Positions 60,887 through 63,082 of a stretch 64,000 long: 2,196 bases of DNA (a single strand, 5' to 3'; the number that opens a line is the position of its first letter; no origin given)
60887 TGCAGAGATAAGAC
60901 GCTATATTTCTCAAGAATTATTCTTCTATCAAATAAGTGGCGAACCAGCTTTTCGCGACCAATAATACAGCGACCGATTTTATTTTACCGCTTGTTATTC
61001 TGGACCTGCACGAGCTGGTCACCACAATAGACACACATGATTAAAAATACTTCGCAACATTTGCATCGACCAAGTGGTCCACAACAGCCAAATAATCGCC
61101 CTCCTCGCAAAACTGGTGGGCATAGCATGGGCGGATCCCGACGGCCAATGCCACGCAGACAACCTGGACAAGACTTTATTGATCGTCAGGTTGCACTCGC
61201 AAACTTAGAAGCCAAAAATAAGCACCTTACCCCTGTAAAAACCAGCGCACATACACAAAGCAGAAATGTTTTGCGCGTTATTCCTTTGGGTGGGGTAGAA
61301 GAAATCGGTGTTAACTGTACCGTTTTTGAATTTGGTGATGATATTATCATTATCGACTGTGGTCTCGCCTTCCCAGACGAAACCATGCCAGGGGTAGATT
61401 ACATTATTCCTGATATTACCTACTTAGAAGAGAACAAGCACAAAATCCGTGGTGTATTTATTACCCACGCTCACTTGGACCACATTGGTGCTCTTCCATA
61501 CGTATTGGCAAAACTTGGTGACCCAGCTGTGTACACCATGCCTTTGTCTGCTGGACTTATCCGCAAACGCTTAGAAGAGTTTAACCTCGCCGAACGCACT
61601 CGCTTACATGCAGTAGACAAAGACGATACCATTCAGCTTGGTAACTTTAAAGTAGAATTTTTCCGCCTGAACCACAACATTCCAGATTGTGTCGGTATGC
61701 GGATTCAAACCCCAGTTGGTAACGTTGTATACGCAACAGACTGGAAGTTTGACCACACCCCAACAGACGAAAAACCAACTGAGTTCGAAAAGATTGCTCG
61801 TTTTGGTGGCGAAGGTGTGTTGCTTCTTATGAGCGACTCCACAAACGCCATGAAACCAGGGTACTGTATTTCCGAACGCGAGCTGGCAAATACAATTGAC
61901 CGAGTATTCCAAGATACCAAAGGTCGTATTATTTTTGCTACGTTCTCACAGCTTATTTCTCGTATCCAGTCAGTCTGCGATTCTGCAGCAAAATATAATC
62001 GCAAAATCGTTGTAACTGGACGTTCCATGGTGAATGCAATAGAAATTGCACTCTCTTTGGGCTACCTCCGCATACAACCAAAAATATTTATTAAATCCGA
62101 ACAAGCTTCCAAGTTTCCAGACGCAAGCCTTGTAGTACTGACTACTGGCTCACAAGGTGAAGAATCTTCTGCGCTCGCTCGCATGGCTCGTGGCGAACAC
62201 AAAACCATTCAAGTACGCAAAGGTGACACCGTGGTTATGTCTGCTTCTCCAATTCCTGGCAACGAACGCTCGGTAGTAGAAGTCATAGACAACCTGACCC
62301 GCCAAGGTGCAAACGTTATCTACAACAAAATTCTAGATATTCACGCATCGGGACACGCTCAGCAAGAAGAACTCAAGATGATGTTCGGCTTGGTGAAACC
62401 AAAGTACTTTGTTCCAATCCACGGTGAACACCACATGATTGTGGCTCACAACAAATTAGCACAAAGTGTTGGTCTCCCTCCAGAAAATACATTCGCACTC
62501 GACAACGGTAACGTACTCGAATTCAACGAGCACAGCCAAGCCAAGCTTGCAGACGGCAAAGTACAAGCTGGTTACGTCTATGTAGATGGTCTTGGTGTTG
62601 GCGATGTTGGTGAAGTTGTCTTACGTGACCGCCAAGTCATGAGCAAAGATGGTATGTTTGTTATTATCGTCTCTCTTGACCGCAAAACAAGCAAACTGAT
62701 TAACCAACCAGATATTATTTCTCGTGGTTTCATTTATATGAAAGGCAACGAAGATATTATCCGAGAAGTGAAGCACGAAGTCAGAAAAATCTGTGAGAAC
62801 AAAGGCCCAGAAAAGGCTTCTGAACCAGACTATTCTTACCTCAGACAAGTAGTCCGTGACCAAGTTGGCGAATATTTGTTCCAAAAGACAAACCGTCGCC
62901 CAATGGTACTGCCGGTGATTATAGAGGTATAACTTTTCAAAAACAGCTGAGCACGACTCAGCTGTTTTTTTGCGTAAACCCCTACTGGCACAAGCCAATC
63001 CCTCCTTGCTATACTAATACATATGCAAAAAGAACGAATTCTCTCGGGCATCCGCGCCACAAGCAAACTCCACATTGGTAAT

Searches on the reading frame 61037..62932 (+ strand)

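Call 62: search_protein_families(library=pfam, proteins=[window:61037-62932:+], max_evalue=0.001)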
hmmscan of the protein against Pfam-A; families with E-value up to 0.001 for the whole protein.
window:61037-62932:+ (631 aa): 5 families
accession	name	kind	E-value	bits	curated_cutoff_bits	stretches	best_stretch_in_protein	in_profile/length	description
PF22505.1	RNase_J_b_CASP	-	5.6e-48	162.3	27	1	295-420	1-126/126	Ribonuclease J, beta-CASP domain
PF17770.6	RNase_J_C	-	4.1e-30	105.2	23.8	1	528-631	1-102/102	Ribonuclease J C-terminal domain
PF12706.13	Lactamase_B_2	-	2.5e-13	50.5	27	1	127-237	22-144/200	Beta-lactamase superfamily domain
PF00753.33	Lactamase_B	-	1.3e-12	48.5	22.7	1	91-235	5-149/196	Metallo-beta-lactamase superfamily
PF07521.17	RMMBL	-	2.6e-10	40.6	21.6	1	432-478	8-56/63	Zn-dependent metallo-hydrolase RNA specificity domain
